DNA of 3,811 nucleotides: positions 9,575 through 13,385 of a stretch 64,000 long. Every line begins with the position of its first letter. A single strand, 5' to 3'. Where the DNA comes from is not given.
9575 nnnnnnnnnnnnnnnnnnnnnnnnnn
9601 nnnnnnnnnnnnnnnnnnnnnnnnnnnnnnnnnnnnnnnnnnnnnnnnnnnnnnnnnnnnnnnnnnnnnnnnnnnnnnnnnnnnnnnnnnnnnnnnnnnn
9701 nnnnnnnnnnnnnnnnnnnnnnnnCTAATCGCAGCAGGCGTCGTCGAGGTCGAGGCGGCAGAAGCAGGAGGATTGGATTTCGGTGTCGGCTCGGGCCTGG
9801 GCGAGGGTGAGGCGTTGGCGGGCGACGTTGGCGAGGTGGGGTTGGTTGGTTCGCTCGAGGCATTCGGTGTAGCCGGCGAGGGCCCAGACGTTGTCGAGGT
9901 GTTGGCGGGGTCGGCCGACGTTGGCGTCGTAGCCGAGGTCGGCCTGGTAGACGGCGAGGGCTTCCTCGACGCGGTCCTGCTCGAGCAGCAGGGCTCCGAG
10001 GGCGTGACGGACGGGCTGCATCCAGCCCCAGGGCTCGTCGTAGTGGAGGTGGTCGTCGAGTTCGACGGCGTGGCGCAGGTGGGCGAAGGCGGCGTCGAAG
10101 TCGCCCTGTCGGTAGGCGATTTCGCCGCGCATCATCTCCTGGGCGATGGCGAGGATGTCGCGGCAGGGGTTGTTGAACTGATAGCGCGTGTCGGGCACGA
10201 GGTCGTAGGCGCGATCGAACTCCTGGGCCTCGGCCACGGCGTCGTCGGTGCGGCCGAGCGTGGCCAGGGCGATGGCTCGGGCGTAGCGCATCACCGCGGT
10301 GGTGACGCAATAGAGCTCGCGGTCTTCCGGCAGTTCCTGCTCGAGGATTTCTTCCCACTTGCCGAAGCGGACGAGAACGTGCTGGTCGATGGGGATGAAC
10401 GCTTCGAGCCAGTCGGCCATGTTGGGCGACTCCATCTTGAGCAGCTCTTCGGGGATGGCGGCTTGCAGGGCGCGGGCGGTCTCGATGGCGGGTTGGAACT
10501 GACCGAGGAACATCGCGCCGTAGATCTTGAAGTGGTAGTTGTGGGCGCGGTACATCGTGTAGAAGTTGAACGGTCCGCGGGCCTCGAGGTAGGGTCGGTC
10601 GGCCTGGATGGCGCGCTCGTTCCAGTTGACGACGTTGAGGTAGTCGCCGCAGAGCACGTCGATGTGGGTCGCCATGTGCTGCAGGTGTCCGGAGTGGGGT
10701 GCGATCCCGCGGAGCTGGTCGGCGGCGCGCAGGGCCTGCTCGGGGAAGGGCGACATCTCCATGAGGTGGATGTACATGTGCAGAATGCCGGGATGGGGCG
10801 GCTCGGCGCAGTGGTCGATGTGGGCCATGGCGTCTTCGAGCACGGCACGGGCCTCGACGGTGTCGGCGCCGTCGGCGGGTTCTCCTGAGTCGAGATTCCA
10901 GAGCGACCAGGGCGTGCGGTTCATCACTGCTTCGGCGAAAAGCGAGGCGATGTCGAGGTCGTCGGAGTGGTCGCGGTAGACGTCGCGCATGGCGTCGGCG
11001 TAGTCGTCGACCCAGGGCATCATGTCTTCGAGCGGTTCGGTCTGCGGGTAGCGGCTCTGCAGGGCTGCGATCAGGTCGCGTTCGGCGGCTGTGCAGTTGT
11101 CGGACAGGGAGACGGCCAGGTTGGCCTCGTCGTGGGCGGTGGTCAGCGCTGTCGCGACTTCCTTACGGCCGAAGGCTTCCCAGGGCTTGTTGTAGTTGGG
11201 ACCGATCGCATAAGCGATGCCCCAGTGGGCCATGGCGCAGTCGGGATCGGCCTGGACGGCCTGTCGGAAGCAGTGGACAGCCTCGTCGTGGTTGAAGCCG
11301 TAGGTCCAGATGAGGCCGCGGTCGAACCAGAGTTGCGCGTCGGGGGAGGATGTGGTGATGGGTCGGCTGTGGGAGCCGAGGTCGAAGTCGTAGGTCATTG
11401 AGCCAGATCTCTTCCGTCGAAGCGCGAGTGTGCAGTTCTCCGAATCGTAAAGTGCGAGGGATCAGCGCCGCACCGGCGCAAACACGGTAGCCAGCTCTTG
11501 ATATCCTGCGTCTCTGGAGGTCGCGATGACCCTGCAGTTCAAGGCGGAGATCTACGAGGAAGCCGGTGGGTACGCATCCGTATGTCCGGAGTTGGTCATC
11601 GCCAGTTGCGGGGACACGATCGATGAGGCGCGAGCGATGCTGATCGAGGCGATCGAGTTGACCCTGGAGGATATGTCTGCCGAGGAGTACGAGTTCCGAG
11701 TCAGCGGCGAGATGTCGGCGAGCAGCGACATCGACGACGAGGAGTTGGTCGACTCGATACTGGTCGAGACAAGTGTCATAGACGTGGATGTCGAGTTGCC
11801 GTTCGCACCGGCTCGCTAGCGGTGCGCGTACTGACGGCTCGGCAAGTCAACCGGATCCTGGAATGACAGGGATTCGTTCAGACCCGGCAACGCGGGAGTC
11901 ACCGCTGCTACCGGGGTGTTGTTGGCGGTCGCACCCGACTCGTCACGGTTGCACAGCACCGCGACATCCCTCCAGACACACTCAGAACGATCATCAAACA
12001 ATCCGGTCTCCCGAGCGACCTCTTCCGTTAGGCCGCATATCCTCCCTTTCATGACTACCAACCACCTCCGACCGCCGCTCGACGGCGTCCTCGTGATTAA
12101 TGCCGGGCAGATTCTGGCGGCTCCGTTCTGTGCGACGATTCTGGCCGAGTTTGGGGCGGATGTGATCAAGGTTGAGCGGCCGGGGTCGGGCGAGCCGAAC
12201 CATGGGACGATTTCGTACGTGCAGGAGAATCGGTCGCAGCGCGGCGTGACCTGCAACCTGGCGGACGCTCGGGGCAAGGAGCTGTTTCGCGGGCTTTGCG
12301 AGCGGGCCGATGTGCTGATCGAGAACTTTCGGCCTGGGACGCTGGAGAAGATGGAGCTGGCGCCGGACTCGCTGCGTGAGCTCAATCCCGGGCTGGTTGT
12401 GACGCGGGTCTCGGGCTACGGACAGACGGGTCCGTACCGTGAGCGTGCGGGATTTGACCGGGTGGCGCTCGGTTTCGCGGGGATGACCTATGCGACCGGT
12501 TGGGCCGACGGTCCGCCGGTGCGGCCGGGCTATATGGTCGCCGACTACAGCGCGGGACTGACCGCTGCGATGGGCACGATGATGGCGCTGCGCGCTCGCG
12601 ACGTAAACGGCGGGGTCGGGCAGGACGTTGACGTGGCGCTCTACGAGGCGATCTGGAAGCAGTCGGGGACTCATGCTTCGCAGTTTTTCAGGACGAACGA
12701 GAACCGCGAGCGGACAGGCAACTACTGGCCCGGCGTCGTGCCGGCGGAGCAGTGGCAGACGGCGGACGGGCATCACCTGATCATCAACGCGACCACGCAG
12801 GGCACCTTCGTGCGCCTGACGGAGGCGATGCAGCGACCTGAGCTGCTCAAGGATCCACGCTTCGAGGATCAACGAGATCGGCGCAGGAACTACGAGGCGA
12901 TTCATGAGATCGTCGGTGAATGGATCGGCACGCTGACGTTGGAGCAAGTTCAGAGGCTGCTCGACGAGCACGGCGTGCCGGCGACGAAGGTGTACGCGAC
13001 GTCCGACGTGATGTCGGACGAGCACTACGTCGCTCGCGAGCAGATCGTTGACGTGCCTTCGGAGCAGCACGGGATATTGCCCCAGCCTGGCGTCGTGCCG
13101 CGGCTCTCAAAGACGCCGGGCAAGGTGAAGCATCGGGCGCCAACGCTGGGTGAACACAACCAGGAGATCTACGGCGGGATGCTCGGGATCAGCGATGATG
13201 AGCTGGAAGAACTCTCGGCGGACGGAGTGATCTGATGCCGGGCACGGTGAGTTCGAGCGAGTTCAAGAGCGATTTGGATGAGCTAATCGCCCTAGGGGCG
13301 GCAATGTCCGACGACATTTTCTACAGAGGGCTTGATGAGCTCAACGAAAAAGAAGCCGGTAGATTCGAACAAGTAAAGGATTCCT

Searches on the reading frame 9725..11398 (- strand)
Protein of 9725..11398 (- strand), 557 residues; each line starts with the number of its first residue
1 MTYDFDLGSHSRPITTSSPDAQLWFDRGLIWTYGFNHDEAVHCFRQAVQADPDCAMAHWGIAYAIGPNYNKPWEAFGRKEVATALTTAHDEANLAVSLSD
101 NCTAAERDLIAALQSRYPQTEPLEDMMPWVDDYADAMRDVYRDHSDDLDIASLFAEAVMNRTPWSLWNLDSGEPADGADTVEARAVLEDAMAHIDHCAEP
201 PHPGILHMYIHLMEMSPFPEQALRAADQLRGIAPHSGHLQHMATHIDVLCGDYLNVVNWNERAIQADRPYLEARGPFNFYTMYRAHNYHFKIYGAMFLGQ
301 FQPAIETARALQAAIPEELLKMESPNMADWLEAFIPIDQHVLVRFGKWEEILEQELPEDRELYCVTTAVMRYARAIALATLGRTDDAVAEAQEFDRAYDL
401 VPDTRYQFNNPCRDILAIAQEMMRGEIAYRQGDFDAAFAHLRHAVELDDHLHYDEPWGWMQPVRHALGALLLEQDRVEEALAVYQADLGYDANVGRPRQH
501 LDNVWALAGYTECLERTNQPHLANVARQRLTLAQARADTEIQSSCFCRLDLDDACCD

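Call 41: search_protein_families(library=pfam, proteins=[window:9725-11398:-], max_evalue=0.0001)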
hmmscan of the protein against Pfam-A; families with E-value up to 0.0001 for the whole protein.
window:9725-11398:- (557 aa): 6 families
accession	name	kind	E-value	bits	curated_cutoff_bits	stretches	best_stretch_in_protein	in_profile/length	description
PF07719.23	TPR_2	-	1.2e-14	53.6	27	0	21-54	1-34/34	Tetratricopeptide repeat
PF00515.34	TPR_1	-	7.6e-12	45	27.8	0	21-54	1-34/34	Tetratricopeptide repeat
PF13181.12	TPR_8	-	4.2e-09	36.3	25.7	0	22-54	2-34/34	Tetratricopeptide repeat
PF13432.12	TPR_16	-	1.3e-08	35.6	32.7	0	36-64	12-40/65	Tetratricopeptide repeat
PF13414.12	TPR_11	-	8.2e-07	29.1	26.8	0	37-64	10-37/42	TPR repeat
PF13428.12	TPR_14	-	1e-06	29.2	23.5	0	423-448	6-31/44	Tetratricopeptide repeat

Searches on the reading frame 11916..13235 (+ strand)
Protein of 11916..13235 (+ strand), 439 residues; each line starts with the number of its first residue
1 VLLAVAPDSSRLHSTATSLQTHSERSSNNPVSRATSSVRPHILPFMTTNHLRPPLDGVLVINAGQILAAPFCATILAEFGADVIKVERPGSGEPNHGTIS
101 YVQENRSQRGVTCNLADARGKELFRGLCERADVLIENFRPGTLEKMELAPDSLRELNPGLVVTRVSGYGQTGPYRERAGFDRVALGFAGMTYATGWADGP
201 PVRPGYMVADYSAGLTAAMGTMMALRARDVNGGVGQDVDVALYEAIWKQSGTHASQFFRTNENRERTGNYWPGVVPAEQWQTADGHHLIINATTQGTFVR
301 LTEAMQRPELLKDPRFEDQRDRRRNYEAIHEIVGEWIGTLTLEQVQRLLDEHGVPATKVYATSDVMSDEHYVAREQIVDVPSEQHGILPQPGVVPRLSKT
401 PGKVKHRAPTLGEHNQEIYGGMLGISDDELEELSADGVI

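Call 41: search_protein_families(library=pfam, proteins=[window:11916-13235:+], max_evalue=0.0001)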
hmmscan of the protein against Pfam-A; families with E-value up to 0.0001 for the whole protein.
window:11916-13235:+ (439 aa): 1 family
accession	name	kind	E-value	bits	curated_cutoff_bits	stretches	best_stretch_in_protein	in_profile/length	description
PF02515.22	CoA_transf_3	-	3.6e-106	355.8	23.3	1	55-415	1-366/366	CoA-transferase family III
